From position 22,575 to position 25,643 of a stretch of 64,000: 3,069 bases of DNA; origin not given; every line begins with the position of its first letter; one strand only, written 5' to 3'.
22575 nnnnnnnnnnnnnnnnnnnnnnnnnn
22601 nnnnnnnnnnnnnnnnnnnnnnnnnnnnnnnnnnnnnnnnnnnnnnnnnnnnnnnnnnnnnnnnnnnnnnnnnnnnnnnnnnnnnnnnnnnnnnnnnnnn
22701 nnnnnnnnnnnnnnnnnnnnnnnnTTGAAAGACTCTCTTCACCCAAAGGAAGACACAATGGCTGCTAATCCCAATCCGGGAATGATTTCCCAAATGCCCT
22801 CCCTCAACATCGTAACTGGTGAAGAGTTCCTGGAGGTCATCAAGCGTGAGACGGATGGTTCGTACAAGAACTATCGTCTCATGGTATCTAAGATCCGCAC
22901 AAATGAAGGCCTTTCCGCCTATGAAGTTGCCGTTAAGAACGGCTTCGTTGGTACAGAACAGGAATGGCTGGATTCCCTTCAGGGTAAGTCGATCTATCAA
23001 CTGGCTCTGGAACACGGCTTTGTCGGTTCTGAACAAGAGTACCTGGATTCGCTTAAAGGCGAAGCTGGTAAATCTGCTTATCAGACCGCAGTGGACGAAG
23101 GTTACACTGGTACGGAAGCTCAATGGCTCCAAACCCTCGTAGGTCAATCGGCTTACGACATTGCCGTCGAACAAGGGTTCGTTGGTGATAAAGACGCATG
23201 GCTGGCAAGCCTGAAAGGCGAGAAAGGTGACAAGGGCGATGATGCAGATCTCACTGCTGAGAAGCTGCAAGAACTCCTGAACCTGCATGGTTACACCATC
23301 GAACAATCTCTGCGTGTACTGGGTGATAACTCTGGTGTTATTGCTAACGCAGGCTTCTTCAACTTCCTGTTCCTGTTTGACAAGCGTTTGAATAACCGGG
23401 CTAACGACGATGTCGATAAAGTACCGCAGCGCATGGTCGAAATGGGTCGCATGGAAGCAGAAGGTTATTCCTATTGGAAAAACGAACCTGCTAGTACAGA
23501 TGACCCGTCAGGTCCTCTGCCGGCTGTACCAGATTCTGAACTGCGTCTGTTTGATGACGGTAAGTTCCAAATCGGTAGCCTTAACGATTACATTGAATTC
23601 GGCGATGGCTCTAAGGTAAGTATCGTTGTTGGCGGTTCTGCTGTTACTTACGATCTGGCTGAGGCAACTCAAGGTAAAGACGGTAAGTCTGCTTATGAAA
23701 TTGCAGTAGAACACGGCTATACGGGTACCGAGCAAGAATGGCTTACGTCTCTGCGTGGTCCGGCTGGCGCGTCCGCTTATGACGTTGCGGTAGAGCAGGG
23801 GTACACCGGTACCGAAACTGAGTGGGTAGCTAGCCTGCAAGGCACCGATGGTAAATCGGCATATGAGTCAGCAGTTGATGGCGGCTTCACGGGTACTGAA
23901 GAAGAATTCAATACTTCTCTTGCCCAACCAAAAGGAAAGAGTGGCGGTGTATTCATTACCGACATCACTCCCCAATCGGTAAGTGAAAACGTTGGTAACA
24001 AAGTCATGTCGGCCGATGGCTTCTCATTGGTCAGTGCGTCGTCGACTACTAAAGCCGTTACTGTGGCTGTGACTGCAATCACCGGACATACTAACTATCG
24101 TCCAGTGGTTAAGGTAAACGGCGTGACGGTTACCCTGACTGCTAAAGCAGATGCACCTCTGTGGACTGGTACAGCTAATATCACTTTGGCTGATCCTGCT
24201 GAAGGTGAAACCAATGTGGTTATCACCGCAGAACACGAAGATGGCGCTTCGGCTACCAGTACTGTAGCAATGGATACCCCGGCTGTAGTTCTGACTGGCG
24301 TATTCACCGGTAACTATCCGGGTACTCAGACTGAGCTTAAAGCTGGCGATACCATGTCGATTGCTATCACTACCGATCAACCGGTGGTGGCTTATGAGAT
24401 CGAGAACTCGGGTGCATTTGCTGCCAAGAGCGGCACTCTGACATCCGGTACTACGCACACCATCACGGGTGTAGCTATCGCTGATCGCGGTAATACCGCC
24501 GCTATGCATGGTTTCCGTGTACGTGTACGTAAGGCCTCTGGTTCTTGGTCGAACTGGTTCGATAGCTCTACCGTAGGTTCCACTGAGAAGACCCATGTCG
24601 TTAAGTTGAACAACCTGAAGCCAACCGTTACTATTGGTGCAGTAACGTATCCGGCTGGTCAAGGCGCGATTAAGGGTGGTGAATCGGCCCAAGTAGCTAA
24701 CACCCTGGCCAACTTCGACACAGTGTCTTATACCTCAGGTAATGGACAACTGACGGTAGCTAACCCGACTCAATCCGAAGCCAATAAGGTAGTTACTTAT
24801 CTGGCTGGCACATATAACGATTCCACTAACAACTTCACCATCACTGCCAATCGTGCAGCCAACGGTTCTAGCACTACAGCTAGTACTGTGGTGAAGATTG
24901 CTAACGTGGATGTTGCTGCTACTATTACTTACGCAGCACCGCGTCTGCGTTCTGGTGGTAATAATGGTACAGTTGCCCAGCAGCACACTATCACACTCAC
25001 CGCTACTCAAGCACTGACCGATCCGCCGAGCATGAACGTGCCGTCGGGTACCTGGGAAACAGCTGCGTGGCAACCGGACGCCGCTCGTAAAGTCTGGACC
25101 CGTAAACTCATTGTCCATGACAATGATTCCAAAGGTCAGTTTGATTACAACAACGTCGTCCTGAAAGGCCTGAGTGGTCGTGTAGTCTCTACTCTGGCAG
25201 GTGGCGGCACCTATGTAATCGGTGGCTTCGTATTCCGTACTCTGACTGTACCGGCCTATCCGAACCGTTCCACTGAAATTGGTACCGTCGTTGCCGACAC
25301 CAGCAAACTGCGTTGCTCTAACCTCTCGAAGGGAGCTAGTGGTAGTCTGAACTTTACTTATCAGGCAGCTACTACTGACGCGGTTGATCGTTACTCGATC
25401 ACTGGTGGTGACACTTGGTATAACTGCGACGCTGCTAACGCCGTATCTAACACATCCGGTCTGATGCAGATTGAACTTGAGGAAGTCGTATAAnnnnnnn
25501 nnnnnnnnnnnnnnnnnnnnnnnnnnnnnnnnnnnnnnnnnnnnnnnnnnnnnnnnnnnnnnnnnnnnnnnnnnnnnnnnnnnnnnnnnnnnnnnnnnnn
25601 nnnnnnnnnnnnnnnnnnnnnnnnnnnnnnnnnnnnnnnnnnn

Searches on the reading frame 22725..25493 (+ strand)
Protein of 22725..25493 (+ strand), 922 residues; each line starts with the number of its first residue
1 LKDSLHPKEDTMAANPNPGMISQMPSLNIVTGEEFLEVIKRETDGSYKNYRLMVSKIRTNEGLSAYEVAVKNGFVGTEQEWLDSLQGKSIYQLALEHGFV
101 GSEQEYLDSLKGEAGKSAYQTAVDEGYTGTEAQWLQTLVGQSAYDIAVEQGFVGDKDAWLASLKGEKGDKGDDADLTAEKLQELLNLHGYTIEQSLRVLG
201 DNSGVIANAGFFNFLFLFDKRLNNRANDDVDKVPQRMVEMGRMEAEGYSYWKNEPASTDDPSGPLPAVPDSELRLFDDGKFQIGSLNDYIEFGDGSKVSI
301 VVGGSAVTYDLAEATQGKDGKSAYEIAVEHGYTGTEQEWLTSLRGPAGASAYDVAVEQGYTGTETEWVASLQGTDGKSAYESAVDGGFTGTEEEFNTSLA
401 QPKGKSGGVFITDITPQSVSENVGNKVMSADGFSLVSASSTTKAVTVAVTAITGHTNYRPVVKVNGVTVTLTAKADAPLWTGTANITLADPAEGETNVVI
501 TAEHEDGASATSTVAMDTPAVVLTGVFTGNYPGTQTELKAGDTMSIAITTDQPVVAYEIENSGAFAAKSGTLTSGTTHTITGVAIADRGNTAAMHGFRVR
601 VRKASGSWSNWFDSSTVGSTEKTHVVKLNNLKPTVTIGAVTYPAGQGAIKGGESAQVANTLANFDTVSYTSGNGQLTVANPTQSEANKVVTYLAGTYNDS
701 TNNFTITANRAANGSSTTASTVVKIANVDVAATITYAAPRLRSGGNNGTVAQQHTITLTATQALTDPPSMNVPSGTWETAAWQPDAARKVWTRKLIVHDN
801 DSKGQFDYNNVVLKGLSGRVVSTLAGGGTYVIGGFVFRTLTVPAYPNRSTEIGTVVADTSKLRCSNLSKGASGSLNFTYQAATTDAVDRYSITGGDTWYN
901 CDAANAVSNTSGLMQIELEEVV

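Call 85: search_protein_families(library=phrogs, proteins=[window:22725-25493:+], max_evalue=0.00001)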
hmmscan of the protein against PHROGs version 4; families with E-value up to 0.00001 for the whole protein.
window:22725-25493:+ (922 aa): 13 families
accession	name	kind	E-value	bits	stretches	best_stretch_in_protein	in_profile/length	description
phrog_15433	-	tail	0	1482.6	4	397-922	274-798/798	tail sheath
phrog_25979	-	unknown function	2.6e-48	166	4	284-348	194-254/521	-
phrog_19976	-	tail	1.3e-45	156.9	4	140-174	109-143/256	tail assembly protein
phrog_19864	-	unknown function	2.8e-39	135.6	3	140-346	86-149/1268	-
phrog_22483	-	unknown function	5.2e-39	135.2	2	313-347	28-62/306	-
phrog_35690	-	unknown function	1.1e-35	123.7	1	57-88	119-150/156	-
phrog_15437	-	tail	8.6e-32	111.5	3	310-349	98-136/656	tail fiber protein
phrog_14726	-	tail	1e-30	108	3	61-88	123-150/537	tail fiber protein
phrog_13286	-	tail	1.9e-27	97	2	315-348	65-98/662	tail protein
phrog_14029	-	unknown function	1.4e-21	77.1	2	86-177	90-174/1115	-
phrog_5132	-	unknown function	2e-13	51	0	104-185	18-100/411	-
phrog_3904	-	tail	4.9e-13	49.3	1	15-138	6-91/1086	tail fiber protein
phrog_30556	-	unknown function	1.3e-08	36.3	0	314-352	60-99/159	-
